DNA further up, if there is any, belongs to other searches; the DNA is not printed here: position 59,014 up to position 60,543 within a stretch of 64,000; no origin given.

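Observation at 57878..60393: Kinase-like plus SAM-methyltransferase fusion next to glycosyltransferase-like genes: a WbdD-like glycan chain terminator in a phage?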

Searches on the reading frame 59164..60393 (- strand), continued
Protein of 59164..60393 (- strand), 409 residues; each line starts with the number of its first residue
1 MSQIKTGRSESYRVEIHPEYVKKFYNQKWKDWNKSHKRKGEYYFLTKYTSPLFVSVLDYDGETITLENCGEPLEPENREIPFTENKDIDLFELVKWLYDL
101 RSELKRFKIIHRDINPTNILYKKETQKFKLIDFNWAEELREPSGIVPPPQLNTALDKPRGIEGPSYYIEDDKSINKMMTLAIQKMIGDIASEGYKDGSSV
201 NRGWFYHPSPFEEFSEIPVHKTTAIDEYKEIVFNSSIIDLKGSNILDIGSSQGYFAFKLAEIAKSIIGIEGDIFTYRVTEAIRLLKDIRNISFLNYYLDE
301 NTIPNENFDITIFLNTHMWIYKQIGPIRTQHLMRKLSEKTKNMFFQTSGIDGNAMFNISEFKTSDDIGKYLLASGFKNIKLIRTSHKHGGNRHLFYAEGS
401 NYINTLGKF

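Call 53: find_related_loci(query=A1, collection=viral_contigs, flank=6000)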
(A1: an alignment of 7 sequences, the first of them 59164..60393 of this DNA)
Query A1 (409 aa) in viral_contigs; peptide patterns used: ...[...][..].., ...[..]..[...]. (x = any residue, [..] = any of these).
14 stretches matched a pattern; 9 encode a relative of the query (tblastn E <= 1e-3); 9 distinct loci.
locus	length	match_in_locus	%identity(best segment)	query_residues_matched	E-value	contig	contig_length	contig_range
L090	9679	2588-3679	35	1-400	2e-64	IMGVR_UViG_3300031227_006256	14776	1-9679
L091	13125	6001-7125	30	9-398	8e-47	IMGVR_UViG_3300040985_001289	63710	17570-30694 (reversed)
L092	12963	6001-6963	31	88-400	8e-43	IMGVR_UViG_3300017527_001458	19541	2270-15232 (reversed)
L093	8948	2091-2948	36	104-395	3e-40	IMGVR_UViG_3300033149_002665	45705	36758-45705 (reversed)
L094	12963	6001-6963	31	65-395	2e-36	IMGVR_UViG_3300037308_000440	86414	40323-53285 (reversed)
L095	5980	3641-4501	30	104-395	2e-31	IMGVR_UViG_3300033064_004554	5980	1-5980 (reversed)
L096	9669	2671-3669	28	43-399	4e-29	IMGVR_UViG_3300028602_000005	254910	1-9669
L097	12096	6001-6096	53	108-139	5e-5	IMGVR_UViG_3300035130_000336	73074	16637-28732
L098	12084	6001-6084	57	109-136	7e-5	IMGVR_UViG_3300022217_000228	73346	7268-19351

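Call 57: search_protein_families(library=pfam, proteins=[L090:774-2585:+, L090:3667-4368:+, L090:5196-6803:+, L091:5408-5920:+, L091:7721-8236:+, L091:8552-9580:+, L092:172-4455:+, L092:6914-7477:+, L092:7512-8393:+, L093:2977-7278:+], max_evalue=0.001)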
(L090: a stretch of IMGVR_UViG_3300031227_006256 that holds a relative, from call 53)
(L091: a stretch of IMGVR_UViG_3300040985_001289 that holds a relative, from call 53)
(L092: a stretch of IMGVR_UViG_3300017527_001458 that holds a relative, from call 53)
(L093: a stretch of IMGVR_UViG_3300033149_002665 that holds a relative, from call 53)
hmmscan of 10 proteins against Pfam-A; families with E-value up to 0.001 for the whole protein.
L090:774-2585:+ (604 aa): 2 families
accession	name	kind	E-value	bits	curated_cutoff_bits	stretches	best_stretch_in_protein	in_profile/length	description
PF20454.4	GpA_nuclease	-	3.2e-17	63.1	22.5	1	312-596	2-289/294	Terminase large subunit gpA, endonuclease domain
PF05876.18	GpA_ATPase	-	4.6e-09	36.7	25.6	1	44-297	6-247/247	Phage terminase large subunit gpA, ATPase domain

L090:3667-4368:+ (234 aa): 0 families

L090:5196-6803:+ (536 aa): 1 family
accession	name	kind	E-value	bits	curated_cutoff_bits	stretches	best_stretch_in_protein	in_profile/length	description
PF05136.18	Phage_portal_2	-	3.1e-46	158.6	32.9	1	57-351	20-334/354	Phage portal protein, lambda family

L091:5408-5920:+ (171 aa): 0 families

L091:7721-8236:+ (172 aa): 0 families

L091:8552-9580:+ (343 aa): 0 families

L092:172-4455:+ (1428 aa): 0 families

L092:6914-7477:+ (188 aa): 1 family
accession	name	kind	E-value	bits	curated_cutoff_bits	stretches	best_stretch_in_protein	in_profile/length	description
PF17784.7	Sulfotransfer_4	-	1.2e-25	91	22.8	1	22-125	1-120/215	Sulfotransferase domain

L092:7512-8393:+ (294 aa): 1 family
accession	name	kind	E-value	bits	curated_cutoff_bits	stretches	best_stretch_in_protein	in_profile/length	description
PF04055.27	Radical_SAM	-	1e-08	36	29.5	1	12-90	1-73/166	Radical SAM superfamily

L093:2977-7278:+ (1434 aa): 9 families
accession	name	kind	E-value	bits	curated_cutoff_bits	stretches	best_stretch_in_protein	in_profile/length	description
PF08241.18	Methyltransf_11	-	6.6e-17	62.4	21.2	2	593-643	47-94/95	Methyltransferase domain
PF13489.12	Methyltransf_23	-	4.1e-11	43.3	27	1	6-119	9-124/164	Methyltransferase domain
PF00534.26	Glycos_transf_1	-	2.7e-09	37.2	26.4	1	344-482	6-140/172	Glycosyl transferases group 1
PF13649.12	Methyltransf_25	-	4.6e-09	37.3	27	0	595-640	53-97/97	Methyltransferase domain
PF08242.18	Methyltransf_12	-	1.7e-08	35.5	30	1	63-109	51-98/98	Methyltransferase domain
PF13692.12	Glyco_trans_1_4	-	5.7e-08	33.6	27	1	355-483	3-125/142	Glycosyl transferases group 1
PF20706.3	GT4-conflict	-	3.6e-07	30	26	1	347-545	191-382/385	Family 4 Glycosyltransferase in conflict systems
PF13847.12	Methyltransf_31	-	4.6e-07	30.1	27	1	62-114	60-112/145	Methyltransferase domain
PF01075.23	Glyco_transf_9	-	7.4e-06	25.9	22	1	1244-1365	71-208/247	Glycosyltransferase family 9 (heptosyltransferase)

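Call 58: search_protein_families(library=pfam, proteins=[L093:553-1356:+, L094:3981-4979:+, L094:4979-5803:+, L094:6978-7709:+, L094:7722-8327:+, L095:625-1782:+, L095:4528-5115:+, L096:955-1947:+, L096:1943-2476:+, L096:3684-4361:+], max_evalue=0.001)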
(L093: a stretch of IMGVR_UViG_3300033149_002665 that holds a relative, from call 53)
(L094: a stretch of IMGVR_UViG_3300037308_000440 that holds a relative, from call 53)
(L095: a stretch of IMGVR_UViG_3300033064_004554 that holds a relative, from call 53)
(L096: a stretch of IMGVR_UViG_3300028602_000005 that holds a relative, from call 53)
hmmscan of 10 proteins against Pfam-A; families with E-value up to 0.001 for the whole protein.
L093:553-1356:+ (268 aa): 0 families

L094:3981-4979:+ (333 aa): 2 families
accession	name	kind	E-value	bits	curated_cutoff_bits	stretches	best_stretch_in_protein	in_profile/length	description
PF13692.12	Glyco_trans_1_4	-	3e-12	47.4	27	1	174-296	11-142/142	Glycosyl transferases group 1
PF00534.26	Glycos_transf_1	-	1.3e-11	44.8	26.4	1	217-308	81-170/172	Glycosyl transferases group 1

L094:4979-5803:+ (275 aa): 1 family
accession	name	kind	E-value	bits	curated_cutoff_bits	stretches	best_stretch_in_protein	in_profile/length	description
PF22882.2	GT-D-like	-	3.2e-08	33.6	27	1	6-236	3-207/210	GT-D fold-like domain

L094:6978-7709:+ (244 aa): 0 families

L094:7722-8327:+ (202 aa): 0 families

L095:625-1782:+ (386 aa): 0 families

L095:4528-5115:+ (196 aa): 0 families

L096:955-1947:+ (331 aa): 8 families
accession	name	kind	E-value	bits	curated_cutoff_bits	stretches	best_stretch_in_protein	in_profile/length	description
PF01370.27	Epimerase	-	1.7e-44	152.4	20.9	1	10-259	1-239/240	NAD dependent epimerase/dehydratase family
PF16363.11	GDP_Man_Dehyd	-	3.5e-42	145.5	27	1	11-322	1-331/332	GDP-mannose 4,6 dehydratase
PF02719.21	Polysacc_synt_2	-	4.4e-15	56.1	20.2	1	10-278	1-250/293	Polysaccharide biosynthesis protein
PF01073.25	3Beta_HSD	-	1.6e-12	47.5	22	1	12-243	2-226/280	3-beta hydroxysteroid dehydrogenase/isomerase family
PF04321.23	RmlD_sub_bind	-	3.3e-11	43.2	27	1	9-280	2-233/287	RmlD substrate binding domain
PF07993.18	NAD_binding_4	-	2e-08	34.2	20.1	1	12-212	1-228/258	Male sterility protein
PF00106.31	adh_short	-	1.8e-05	24.8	26.6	1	9-190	2-174/195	short chain dehydrogenase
PF08659.16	KR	-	0.00014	22.3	22.6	1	10-147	3-143/180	KR domain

L096:1943-2476:+ (178 aa): 0 families

L096:3684-4361:+ (226 aa): 1 family
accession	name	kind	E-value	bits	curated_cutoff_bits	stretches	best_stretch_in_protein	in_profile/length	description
PF00535.33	Glycos_transf_2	-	1.8e-10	41.4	23.3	1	4-138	2-132/168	Glycosyl transferase family 2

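Call 72: list_cluster_members(proteins=[P0005, P0028, P0029, P0030, P0031, P0033, P0037, P0044, P0057, P0040])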
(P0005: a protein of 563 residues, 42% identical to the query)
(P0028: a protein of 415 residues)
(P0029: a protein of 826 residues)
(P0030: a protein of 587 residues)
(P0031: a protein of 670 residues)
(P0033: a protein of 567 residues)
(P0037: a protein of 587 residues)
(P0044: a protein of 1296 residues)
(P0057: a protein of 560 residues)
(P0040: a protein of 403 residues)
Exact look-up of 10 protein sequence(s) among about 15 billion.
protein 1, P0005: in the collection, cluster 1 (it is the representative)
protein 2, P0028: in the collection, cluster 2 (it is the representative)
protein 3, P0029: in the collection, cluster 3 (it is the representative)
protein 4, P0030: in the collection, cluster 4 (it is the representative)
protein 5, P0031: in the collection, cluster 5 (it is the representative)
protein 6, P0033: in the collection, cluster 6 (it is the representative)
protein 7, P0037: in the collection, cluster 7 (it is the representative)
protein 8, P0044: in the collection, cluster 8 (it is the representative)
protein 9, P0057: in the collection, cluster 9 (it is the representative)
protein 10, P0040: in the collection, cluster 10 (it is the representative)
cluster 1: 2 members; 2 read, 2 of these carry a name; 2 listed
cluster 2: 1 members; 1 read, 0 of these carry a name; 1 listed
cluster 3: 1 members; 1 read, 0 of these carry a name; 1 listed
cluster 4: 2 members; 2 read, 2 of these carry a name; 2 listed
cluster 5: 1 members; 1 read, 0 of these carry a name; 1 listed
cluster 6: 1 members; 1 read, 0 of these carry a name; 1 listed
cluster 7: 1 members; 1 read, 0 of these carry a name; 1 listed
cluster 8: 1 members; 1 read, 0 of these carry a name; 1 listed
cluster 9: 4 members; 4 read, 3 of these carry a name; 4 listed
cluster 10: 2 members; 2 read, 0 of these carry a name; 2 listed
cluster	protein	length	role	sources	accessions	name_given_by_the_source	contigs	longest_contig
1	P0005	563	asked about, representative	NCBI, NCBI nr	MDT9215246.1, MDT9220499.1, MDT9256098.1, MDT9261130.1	MAG: tetratricopeptide repeat protein [Limnospira sp. PMC 1240.20] | tetratricopeptide repeat protein [Limnospira sp. PMC 1256.20]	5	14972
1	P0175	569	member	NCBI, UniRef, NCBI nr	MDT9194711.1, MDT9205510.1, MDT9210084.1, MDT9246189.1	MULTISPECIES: tetratricopeptide repeat protein [unclassified Limnospira] | tetratricopeptide repeat protein n=1 Tax=unclassified Limnospira TaxID=2642885 ...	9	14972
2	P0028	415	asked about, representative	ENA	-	-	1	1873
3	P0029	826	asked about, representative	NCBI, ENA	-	-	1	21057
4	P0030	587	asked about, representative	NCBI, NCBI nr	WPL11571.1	Mg-protoporphyrin IX methyl transferase [Thiorhodovibrio litoralis]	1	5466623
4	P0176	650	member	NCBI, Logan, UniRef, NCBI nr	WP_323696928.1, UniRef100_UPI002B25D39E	class I SAM-dependent methyltransferase [Thiorhodovibrio litoralis] | class I SAM-dependent methyltransferase n=1 Tax=Thiorhodovibrio litoralis TaxID=2952932 ... | methyltransferase domain-containing protein [Thiorhodovibrio litoralis]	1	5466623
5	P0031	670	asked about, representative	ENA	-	-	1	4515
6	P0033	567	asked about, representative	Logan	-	-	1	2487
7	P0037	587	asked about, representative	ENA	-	-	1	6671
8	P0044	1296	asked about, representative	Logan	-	-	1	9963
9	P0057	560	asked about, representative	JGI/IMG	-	serine/threonine protein kinase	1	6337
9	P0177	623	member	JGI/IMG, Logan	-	serine/threonine protein kinase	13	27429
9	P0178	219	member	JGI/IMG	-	SAM-dependent methyltransferase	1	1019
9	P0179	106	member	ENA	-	-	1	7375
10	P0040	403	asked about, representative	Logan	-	-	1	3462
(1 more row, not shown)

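Call 73: find_encoding_contigs(protein=P0030, flank=10000, max_places=2)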
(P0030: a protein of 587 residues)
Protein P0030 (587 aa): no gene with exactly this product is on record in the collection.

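Call 74: find_encoding_contigs(protein=P0176, flank=10000, max_places=2)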
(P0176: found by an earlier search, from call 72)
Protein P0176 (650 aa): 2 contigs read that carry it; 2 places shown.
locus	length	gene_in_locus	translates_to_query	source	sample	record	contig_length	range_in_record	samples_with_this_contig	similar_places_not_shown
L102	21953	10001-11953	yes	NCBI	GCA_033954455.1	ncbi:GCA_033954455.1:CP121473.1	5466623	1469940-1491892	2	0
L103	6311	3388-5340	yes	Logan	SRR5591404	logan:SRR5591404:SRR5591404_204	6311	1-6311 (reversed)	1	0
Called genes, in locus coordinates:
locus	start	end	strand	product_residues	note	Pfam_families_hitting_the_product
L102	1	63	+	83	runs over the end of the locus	PF07927:HicA_toxin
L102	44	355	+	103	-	-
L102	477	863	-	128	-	-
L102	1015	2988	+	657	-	PF13432:TPR_16, PF00515:TPR_1, PF13424:TPR_12, PF13424:TPR_12, PF13432:TPR_16, PF14559:TPR_19, PF13432:TPR_16, PF13844:Glyco_transf_41, +22 more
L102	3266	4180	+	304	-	PF05598:DUF772, PF01609:DDE_Tnp_1, PF13612:DDE_Tnp_1_3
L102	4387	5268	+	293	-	PF14236:DruA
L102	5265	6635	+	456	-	PF14706:Tnp_DNA_bind, PF01609:DDE_Tnp_1 (weak), PF02281:Dimer_Tnp_Tn5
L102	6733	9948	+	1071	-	PF13431:TPR_17 (faint), PF13432:TPR_16 (weak), PF14559:TPR_19 (faint), PF00534:Glycos_transf_1, PF13692:Glyco_trans_1_4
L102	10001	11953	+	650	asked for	PF08241:Methyltransf_11 (faint), PF13847:Methyltransf_31, PF08242:Methyltransf_12 (weak), PF13649:Methyltransf_25 (weak)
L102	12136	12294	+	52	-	-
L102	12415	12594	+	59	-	-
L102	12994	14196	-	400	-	PF00669:Flagellin_N, PF00700:Flagellin_C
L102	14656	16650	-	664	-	PF13429:TPR_15, PF14559:TPR_19 (weak), PF13432:TPR_16 (weak), PF23914:TPR_CcmH_CycH (weak), PF14559:TPR_19 (weak), PF13424:TPR_12 (weak), PF00685:Sulfotransfer_1, PF13469:Sulfotransfer_3, +24 more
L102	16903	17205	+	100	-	-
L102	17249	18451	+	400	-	PF00669:Flagellin_N, PF00700:Flagellin_C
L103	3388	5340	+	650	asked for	PF08241:Methyltransf_11 (faint), PF13847:Methyltransf_31, PF08242:Methyltransf_12 (weak), PF13649:Methyltransf_25 (weak)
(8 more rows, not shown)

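Call 75: find_encoding_contigs(protein=P0175, flank=8000, max_places=2)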
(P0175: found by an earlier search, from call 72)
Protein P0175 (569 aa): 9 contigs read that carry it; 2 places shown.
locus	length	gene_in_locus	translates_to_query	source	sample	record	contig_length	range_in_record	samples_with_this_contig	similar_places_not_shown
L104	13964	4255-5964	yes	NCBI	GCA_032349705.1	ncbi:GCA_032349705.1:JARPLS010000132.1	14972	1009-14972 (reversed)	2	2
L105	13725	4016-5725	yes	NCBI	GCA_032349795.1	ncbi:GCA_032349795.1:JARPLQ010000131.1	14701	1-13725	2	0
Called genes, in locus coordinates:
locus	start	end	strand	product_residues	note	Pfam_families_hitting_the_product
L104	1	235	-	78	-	?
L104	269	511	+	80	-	-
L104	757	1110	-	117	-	PF08869:XisI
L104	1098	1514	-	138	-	PF08814:XisH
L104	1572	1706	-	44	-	-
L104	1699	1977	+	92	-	PF03683:UPF0175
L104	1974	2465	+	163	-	PF11848:DUF3368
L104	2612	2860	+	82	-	-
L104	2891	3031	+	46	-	-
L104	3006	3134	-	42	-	-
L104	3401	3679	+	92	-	-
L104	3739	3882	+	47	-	-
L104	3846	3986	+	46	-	-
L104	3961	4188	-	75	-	-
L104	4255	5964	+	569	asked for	PF13414:TPR_11, PF13424:TPR_12 (weak), PF13432:TPR_16 (weak), PF14559:TPR_19, PF00515:TPR_1, PF13414:TPR_11, PF13424:TPR_12, PF13432:TPR_16, +15 more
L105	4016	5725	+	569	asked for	PF13414:TPR_11, PF13424:TPR_12 (weak), PF13432:TPR_16 (weak), PF14559:TPR_19, PF00515:TPR_1, PF13414:TPR_11, PF13424:TPR_12, PF13432:TPR_16, +15 more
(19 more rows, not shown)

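Call 80: search_solved_structures(query=A4, max_evalue=0.01, show_alignments=1)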
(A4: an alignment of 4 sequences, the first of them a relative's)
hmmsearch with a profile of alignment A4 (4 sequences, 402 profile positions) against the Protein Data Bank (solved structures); distinct sequences matched with E-value up to 0.01: 263 (the best 60 are shown).
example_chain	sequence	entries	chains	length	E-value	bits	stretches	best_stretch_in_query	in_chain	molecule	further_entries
4azw_A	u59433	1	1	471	1.2e-12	50.7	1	65-178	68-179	WBDD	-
4uw0_A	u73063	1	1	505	1.5e-12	50.3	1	65-178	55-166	WBDD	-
4ax8_A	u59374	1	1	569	2.4e-12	49.7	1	65-178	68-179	WBDD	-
4azs_A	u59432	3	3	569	2.4e-12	49.6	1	65-178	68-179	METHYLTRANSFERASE WBDD | WBDD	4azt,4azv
5ntt_A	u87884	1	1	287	1.5e-09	40.4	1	249-375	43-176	Dual specificity protein kinase TTK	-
5ljj_A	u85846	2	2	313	1.8e-09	40.1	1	248-375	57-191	Dual specificity protein kinase TTK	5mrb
5eh0_A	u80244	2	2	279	5.5e-09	38.6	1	249-375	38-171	Dual specificity protein kinase TTK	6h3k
6n6o_A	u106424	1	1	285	5.9e-09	38.5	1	249-375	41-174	Dual specificity protein kinase TTK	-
4js8_A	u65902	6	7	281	6e-09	38.4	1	250-375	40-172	Dual specificity protein kinase TTK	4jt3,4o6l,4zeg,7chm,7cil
7chn_A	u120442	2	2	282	6.1e-09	38.4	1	250-375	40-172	Dual specificity protein kinase TTK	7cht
7cja_A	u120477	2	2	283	6.1e-09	38.4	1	250-375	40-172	Dual specificity protein kinase TTK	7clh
4d2s_A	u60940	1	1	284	6.2e-09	38.4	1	250-375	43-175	DUAL SPECIFICITY PROTEIN KINASE TTK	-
5n7v_A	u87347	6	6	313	6.4e-09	38.4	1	248-375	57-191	Dual specificity protein kinase TTK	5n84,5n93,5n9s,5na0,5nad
3cek_A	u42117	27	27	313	6.4e-09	38.4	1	248-375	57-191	Dual specificity protein kinase TTK | Dual specificity protein kinase TTK or monopolar spindle 1 kinase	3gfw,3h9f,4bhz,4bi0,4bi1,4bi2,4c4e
5ap3_A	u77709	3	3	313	6.4e-09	38.4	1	248-375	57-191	DUAL SPECIFICITY PROTEIN KINASE TTK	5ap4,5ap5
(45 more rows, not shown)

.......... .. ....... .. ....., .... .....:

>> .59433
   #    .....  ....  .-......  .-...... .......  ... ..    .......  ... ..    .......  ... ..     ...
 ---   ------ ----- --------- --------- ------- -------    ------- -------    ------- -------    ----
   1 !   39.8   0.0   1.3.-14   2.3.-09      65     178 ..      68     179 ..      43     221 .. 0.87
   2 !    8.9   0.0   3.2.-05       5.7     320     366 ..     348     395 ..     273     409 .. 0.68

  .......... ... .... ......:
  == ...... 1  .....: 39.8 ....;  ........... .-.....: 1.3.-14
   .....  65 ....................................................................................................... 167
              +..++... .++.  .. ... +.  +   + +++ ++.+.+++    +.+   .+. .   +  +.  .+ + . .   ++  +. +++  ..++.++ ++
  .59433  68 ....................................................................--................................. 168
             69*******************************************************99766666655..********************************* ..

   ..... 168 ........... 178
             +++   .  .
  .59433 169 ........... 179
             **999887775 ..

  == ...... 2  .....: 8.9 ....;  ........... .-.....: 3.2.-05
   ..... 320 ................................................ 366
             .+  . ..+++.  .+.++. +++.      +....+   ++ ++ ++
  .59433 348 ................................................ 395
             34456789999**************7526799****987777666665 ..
